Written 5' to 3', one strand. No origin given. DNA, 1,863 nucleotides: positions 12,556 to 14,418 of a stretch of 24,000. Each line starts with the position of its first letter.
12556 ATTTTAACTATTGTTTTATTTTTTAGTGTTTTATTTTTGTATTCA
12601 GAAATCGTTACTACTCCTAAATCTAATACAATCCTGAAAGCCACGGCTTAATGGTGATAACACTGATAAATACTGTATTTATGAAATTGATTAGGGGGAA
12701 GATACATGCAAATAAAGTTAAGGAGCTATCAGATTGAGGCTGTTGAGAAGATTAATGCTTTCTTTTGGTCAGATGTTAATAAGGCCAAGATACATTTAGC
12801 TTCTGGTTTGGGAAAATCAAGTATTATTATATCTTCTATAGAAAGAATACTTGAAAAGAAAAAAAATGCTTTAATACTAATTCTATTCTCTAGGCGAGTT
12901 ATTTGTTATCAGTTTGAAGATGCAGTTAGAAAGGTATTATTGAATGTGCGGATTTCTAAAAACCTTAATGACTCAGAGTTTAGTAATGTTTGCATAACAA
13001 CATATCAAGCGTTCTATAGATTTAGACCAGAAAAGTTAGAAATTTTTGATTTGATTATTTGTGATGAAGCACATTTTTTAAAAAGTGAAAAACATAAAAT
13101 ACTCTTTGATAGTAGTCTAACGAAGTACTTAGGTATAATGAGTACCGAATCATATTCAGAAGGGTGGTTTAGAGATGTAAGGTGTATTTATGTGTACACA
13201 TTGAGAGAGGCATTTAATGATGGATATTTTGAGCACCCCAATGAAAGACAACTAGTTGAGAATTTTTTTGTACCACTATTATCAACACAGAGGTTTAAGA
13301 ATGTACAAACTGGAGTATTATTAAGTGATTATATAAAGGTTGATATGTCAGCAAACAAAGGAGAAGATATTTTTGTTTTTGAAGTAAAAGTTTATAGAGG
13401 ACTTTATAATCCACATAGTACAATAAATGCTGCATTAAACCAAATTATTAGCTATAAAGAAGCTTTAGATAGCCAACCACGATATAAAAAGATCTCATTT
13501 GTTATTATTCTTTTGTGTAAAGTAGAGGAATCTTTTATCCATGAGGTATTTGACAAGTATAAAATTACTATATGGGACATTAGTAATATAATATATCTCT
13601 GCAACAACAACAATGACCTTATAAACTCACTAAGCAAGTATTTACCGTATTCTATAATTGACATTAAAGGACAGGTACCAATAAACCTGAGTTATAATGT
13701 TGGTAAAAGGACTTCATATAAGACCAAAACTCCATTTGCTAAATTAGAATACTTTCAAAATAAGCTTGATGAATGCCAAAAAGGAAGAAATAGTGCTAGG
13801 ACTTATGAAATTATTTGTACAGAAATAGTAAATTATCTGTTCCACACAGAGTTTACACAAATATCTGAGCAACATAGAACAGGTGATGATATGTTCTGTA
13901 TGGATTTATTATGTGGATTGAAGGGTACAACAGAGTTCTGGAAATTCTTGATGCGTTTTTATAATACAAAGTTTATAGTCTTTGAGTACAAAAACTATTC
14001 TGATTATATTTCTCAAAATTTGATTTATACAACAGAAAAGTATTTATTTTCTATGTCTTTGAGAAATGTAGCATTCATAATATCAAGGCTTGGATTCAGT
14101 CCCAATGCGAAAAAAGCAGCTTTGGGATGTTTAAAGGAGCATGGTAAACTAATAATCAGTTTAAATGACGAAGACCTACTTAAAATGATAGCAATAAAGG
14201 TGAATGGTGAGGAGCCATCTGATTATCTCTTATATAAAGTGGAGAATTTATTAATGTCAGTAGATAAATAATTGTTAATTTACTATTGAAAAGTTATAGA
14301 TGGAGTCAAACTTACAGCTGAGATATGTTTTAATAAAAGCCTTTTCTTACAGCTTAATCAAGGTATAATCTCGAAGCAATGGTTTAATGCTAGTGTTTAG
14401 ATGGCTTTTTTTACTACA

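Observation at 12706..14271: Half-helicase fused to two PD-(D/E)xK nuclease-like modules: candidate single-polypeptide defence nuclease with an architecture I do not recognise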

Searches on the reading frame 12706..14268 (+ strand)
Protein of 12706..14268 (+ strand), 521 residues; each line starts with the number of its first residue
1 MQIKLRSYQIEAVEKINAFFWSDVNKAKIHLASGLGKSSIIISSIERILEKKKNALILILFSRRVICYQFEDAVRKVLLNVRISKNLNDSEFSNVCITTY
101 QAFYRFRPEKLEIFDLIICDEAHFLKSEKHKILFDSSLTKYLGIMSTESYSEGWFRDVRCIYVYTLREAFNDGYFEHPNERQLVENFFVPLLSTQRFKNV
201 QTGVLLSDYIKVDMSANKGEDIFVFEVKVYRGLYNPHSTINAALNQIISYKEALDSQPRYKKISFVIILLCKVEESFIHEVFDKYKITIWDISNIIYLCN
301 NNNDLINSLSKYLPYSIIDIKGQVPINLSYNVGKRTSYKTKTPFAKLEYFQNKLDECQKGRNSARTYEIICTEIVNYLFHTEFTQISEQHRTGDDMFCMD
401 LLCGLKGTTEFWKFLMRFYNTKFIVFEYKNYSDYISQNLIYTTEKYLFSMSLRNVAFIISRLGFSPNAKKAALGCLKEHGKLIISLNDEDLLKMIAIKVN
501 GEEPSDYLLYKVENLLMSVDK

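Call 3: search_protein_families(library=pfam, proteins=[window:12706-14268:+], max_evalue=10)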
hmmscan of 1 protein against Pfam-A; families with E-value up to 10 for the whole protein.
window:12706-14268:+ (521 aa): 6 families
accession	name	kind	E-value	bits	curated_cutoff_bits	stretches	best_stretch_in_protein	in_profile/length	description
PF04851.21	ResIII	-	1.4e-18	67.8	22.5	1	3-134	2-147/164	Type III restriction enzyme, res subunit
PF07652.20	Flavi_DEAD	-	0.00014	22.3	21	1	29-125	9-107/148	Flavivirus DEAD domain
PF00270.35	DEAD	-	0.00016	21.9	26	1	26-133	16-137/167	DEAD/DEAH box helicase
PF08011.17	PDDEXK_9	-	0.0027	18.1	25.5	1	216-275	41-100/105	PD-(D/E)XK nuclease superfamily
PF00176.29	SNF2-rel_dom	-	0.01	15.4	24.9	1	87-133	98-145/290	SNF2-related domain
PF18766.7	SWI2_SNF2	-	0.016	15.3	26.7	1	8-140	1-145/221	SWI2/SNF2 ATPase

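Call 4: search_protein_families(library=padloc, proteins=[window:12706-14268:+], max_evalue=10)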
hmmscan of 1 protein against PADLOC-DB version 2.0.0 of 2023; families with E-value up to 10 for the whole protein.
window:12706-14268:+ (521 aa): 4 families
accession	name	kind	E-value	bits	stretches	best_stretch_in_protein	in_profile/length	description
PDLC03047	REase_I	-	1.5e-13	47.4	1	3-176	342-526/1107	Type I restriction enzyme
PDLC04597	PDC-M36A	-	7.2e-10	36.3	1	358-497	295-432/457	-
PDLC02707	PbeA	-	1.2e-05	22.1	1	2-145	250-410/672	PbeA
PDLC04556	PDC-M27C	-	0.0024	14.3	2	20-77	47-107/892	-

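Call 5: search_protein_families(library=ncbifam, proteins=[window:12706-14268:+], max_evalue=10)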
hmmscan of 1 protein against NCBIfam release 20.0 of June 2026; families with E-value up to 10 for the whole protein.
window:12706-14268:+ (521 aa): 7 families
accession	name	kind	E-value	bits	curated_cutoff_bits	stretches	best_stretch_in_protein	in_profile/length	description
NF008521.0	PRK11448.1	equivalog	2.7e-07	29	729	1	2-123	411-550/1123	type I restriction-modification system endonuclease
NF053632.1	heli_RadD_YejH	equivalog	8.7e-07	27.6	720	1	4-129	2-124/573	DNA repair helicase RadD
NF046051.1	restrict_EcoAI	equivalog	9.4e-07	27.6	550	1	4-175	157-343/768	EcoAI/FtnUII family type I restriction enzme subunit R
TIGR04095.1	dnd_restrict_1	equivalog_domain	0.00031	19.9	600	1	2-80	6-80/451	DNA phosphorothioation system restriction enzyme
NF045503.1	repair_heli_XPB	equivalog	0.00039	19.1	610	1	2-147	181-334/548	DNA repair helicase XPB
NF053778.1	LigStilDioxAlpha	equivalog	0.0088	14.7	800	1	120-219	236-338/480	lignostilbene-alpha,beta-dioxygenase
NF004066.1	PRK05580.1-3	equivalog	0.024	12.9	813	1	4-59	252-306/788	primosomal protein N'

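Call 6: search_solved_structures(query=window:12706-14268:+, max_evalue=10, show_alignments=3)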
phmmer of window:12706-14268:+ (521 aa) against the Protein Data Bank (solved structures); distinct sequences matched with E-value up to 10: 6.
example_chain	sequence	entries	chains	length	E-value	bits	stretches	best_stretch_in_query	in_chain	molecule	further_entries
6p4f_A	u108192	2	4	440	0.00057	22.1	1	2-153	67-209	DNA-dependent ATPase XPBII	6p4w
5tnu_A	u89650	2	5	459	0.00064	22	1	2-153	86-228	DNA-dependent ATPase XPBII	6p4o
6p66_A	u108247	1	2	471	0.037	16.1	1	3-203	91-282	DNA repair protein RAD25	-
2fwr_A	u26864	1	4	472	0.037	16.1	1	3-203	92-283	DNA repair protein RAD25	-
5vi7_A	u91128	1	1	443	0.12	14.5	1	29-125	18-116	helicase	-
8gzq_B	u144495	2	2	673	0.47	12.5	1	29-125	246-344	Genome polyprotein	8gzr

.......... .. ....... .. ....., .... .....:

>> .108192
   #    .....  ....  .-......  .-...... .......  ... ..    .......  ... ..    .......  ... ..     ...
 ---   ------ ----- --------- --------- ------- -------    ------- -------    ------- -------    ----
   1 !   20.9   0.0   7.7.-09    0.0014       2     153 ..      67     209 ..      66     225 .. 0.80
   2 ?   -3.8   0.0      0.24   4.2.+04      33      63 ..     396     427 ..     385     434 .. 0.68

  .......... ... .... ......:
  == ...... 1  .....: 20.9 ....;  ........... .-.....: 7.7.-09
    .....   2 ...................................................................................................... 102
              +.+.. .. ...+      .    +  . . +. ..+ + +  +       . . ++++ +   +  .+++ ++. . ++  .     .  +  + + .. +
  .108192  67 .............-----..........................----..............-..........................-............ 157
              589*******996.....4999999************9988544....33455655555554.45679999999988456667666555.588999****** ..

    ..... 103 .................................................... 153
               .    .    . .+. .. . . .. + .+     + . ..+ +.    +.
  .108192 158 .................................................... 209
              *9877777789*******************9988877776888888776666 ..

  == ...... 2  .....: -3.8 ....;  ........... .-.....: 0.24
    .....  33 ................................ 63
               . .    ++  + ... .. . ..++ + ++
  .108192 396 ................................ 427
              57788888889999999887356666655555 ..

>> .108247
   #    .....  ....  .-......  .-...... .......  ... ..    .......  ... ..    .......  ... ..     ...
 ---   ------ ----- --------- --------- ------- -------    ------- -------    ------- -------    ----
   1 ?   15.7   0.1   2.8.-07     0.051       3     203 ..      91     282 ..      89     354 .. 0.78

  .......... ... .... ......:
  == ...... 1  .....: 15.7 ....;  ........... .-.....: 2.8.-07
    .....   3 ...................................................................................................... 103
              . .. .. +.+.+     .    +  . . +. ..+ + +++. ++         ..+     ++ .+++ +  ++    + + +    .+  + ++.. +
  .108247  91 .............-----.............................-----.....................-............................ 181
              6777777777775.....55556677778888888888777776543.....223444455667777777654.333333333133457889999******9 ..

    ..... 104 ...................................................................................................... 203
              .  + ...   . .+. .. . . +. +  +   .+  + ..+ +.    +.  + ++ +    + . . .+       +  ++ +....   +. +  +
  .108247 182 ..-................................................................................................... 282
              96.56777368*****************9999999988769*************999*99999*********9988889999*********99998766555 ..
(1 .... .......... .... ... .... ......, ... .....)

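Call 7: find_homologous_proteins(query=window:12706-14268:+, max_evalue=0.001)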
Query window:12706-14268:+ (521 aa): 153 proteins with E <= 0.001 among 8000 candidates; the best 120 are listed.
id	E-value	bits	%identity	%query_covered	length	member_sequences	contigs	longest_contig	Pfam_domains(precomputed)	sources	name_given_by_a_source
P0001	0.0e+0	1166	100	100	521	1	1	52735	PF04851.22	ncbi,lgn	-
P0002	6.5e-176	604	55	100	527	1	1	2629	PF00270.36,PF00176.30,PF04851.22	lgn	-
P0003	1.1e-167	577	53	100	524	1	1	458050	PF00270.36,PF04851.22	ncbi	ncbi:hypothetical protein LXJ15735_37810 [Lacrimispora xylanolytica]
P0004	4.3e-160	552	53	100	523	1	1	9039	PF00270.36,PF04851.22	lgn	-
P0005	1.1e-149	518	51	99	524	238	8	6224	PF00270.36,PF04851.22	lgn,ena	-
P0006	2.0e-149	517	50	100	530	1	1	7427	PF00270.36,PF04851.22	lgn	-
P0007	2.2e-149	517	48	100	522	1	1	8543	PF04851.22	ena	-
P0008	5.5e-148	512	48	99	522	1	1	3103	PF04851.22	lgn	-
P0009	8.5e-148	511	48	99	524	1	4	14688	PF00270.36,PF04851.22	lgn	-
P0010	1.0e-147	511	49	99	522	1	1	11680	PF00270.36,PF04851.22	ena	-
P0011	1.4e-147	511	46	99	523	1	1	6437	PF04851.22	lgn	-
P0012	7.7e-147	508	49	99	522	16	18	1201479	PF04851.22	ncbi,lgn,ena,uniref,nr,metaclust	ncbi:DEAD/DEAH box helicase family protein [Merdimonas faecis]|uniref:DEAD/DEAH box helicase family 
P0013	6.4e-146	505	47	99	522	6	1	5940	PF00270.36,PF04851.22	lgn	-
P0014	1.6e-145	504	49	99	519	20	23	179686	PF00270.36,PF04851.22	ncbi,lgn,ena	-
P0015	2.7e-145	503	47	99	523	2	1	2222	PF08378.18,PF04851.22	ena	-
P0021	1.0e-142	495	48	99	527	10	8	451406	PF00270.36,PF08011.18,PF04851.22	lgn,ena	-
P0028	7.5e-141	489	46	100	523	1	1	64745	PF00270.36,PF18766.8,PF04851.22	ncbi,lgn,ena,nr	ncbi:MAG: DEAD/DEAH box helicase family protein [Oscillospiraceae bacterium]|nr:DEAD/DEAH box helica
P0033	5.2e-139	482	46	99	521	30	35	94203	PF04851.22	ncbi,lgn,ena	-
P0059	2.3e-119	418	42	100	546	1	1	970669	PF04851.22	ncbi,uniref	ncbi:DEAD/DEAH box helicase family protein [Clostridium paraputrificum]|uniref:DEAD/DEAH box helicas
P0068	2.1e-106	375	41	100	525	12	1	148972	PF00270.36,PF04851.22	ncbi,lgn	-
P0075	8.6e-105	370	39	100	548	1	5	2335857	PF00270.36,PF04851.22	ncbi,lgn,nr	ncbi:ResIII domain-containing protein [Ruminococcaceae bacterium BL-4]|nr:ResIII domain-containing p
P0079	1.4e-102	362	40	98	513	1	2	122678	PF04851.22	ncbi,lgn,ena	-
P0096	8.7e-97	343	39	98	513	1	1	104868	PF08011.18,PF04851.22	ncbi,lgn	-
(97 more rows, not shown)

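Call 13: find_encoding_contigs(protein=P0003, flank=8000, max_places=3)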
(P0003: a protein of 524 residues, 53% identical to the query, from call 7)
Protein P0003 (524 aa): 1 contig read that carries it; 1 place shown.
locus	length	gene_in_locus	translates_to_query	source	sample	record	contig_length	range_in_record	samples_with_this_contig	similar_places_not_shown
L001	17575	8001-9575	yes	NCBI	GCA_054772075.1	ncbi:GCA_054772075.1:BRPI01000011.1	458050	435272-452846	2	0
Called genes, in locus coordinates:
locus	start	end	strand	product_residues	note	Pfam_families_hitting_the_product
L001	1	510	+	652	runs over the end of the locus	PF22745:Nlig-Ia, PF01653:DNA_ligase_aden, PF16589:BRCT_2 (faint), PF03120:OB_DNA_ligase, PF14520:HHH_5 (faint), PF12826:HHH_2, PF00533:BRCT, PF12738:PTCB-BRCT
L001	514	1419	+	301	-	PF04204:HTS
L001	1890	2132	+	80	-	PF19537:DUF6061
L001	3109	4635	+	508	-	-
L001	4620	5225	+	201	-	-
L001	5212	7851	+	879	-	PF13476:AAA_23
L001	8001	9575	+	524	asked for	PF00270:DEAD, PF04851:ResIII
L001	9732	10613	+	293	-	PF13676:TIR_2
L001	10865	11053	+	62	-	PF12728:HTH_17 (weak)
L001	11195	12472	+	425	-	PF02920:Integrase_DNA (faint), PF14659:Phage_int_SAM_3, PF22022:Phage_int_M, PF00589:Phage_integrase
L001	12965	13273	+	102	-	-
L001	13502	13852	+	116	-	PF01022:HTH_5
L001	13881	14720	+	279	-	PF14512:TM1586_NiRdase, PF00881:Nitroreductase (weak)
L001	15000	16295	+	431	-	PF01476:LysM, PF00704:Glyco_hydro_18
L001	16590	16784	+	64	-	-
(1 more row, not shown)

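Call 14: find_encoding_contigs(protein=P0012, flank=8000, max_places=4)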
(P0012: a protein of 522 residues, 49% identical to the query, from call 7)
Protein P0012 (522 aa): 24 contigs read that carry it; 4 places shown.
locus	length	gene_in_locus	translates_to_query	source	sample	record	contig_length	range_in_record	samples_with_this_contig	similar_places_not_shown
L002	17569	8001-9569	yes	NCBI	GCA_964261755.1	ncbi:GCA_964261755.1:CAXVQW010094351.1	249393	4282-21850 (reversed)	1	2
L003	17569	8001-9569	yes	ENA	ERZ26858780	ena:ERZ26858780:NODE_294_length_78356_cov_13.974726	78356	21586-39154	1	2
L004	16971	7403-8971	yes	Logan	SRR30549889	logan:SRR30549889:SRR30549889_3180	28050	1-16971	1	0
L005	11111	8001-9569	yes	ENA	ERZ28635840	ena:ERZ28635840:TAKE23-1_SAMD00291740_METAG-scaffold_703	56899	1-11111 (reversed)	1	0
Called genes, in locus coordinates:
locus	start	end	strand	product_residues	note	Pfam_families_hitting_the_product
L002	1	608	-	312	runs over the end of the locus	PF00389:2-Hacid_dh, PF02826:2-Hacid_dh_C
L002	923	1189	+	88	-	PF13310:Virulence_RhuM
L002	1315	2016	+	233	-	PF04383:KilA-N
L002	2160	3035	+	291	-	PF13529:Peptidase_C39_2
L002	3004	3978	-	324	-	PF02492:cobW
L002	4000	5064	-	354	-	PF08240:ADH_N, PF00107:ADH_zinc_N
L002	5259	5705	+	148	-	PF00583:Acetyltransf_1, PF13673:Acetyltransf_10 (weak), PF13508:Acetyltransf_7, PF08445:FR47 (faint)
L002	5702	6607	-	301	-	PF00056:Ldh_1_N, PF02866:Ldh_1_C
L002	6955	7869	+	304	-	PF14338:Mrr_N, PF04471:Mrr_cat, PF22722:NA-iREase1 (weak)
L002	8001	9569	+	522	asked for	PF04851:ResIII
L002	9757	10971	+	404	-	PF00872:Transposase_mut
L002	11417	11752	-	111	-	-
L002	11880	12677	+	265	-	-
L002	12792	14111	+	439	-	PF00665:rve (weak)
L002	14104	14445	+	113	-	-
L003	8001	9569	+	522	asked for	PF04851:ResIII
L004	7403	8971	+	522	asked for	PF04851:ResIII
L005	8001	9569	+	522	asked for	PF04851:ResIII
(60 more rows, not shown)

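Call 15: find_encoding_contigs(protein=P0059, flank=7000, max_places=2)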
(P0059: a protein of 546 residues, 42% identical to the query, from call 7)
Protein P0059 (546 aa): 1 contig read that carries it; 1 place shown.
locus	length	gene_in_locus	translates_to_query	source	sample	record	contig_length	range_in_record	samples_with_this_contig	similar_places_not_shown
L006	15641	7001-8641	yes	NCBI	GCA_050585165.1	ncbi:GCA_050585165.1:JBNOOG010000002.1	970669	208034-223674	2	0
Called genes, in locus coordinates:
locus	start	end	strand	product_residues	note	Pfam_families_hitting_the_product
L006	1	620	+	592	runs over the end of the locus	-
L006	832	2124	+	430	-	-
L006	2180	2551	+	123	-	-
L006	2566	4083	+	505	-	PF08706:D5_N, PF19263:DUF5906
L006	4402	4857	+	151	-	-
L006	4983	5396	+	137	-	PF01710:HTH_Tnp_IS630 (weak), PF20901:Sf6_terminase (faint), PF13384:HTH_23 (weak)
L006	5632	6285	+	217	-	PF00239:Resolvase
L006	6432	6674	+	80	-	-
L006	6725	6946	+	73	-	-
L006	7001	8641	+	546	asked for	PF04851:ResIII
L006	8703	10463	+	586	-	PF22530:Terminase-T7_RNaseH-like (faint)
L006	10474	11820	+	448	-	PF05133:SPP1_portal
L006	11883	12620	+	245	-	PF00959:Phage_lysozyme, PF01471:PG_binding_1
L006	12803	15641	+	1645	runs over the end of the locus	PF13306:LRR_5, PF13855:LRR_8 (faint), PF13306:LRR_5, PF02368:Big_2, PF00404:Dockerin_1 (weak)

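Call 16: find_encoding_contigs(protein=P0075, flank=7000, max_places=2)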
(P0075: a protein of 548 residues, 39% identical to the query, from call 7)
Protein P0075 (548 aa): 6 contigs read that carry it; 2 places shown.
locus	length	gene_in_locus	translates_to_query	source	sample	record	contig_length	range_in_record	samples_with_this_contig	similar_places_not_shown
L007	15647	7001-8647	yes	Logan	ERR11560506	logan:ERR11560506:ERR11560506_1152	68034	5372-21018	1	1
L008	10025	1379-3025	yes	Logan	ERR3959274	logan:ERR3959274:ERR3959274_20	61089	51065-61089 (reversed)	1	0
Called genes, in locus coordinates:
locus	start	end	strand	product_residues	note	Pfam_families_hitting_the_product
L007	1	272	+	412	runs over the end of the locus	PF01076:Mob_Pre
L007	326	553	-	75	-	-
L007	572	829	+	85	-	PF12844:HTH_19 (weak), PF13560:HTH_31 (weak), PF01381:HTH_3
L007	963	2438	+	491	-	PF12161:HsdM_N, PF02384:N6_Mtase, PF01170:UPF0020, PF07669:Eco57I (weak)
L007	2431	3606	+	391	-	PF01420:Methylase_S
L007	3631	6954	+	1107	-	PF13588:HSDR_N_2 (faint), PF04313:HSDR_N, PF00270:DEAD, PF04851:ResIII, PF18766:SWI2_SNF2, PF00271:Helicase_C (weak), PF08463:EcoEI_R_C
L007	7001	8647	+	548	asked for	PF04851:ResIII, PF00270:DEAD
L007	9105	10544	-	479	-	PF01235:Na_Ala_symp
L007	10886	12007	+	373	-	PF02463:SMC_N (faint), PF00005:ABC_tran, PF13304:AAA_21 (faint), PF08402:TOBE_2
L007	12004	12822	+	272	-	PF00528:BPD_transp_1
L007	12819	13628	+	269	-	PF00528:BPD_transp_1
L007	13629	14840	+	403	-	PF01547:SBP_bac_1, PF13416:SBP_bac_8, PF13531:SBP_bac_11, PF13343:SBP_bac_6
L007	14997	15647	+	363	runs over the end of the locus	PF13180:PDZ_2, PF14685:PDZ_Tricorn (faint), PF00595:PDZ (weak), PF17820:PDZ_6 (weak), PF05580:Peptidase_S55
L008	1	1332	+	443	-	?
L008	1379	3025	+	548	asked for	PF04851:ResIII, PF00270:DEAD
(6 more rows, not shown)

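Call 17: find_encoding_contigs(protein=P0033, flank=7000, max_places=4)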
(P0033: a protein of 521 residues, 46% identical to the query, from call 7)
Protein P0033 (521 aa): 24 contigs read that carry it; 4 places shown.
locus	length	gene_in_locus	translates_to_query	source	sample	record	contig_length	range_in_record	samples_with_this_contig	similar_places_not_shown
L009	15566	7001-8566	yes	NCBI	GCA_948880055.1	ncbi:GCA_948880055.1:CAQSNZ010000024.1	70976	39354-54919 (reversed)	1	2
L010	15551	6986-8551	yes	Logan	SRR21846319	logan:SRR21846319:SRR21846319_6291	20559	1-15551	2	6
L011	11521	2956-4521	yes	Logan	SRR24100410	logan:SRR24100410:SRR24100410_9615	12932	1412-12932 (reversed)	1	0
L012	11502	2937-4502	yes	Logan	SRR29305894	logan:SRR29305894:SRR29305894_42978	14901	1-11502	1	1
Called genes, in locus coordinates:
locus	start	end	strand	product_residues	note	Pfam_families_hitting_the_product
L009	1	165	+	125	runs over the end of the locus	PF02661:Fic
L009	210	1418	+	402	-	-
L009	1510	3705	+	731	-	PF02463:SMC_N (weak), PF13175:AAA_15, PF13476:AAA_23, PF13555:AAA_29 (faint), PF13304:AAA_21 (faint), PF20469:OLD-like_TOPRIM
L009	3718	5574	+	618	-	PF00580:UvrD-helicase (weak), PF01443:Viral_helicase1 (faint), PF13245:AAA_19, PF00580:UvrD-helicase (weak), PF13361:UvrD_C (weak), PF13538:UvrD_C_2 (faint)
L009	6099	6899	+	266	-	-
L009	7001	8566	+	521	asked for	PF04851:ResIII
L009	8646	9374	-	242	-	PF00392:GntR, PF07702:UTRA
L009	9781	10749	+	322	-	PF01869:BcrAD_BadFG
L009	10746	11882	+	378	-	-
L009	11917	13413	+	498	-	PF00005:ABC_tran, PF13304:AAA_21 (faint), PF13401:AAA_22 (faint), PF00005:ABC_tran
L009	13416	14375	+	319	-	PF02653:BPD_transp_2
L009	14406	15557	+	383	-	PF00532:Peripla_BP_1, PF13407:Peripla_BP_4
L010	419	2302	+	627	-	PF19263:DUF5906, PF03288:Pox_D5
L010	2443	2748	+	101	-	-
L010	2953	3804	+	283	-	-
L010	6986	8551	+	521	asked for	PF04851:ResIII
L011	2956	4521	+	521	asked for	PF04851:ResIII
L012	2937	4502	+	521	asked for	PF04851:ResIII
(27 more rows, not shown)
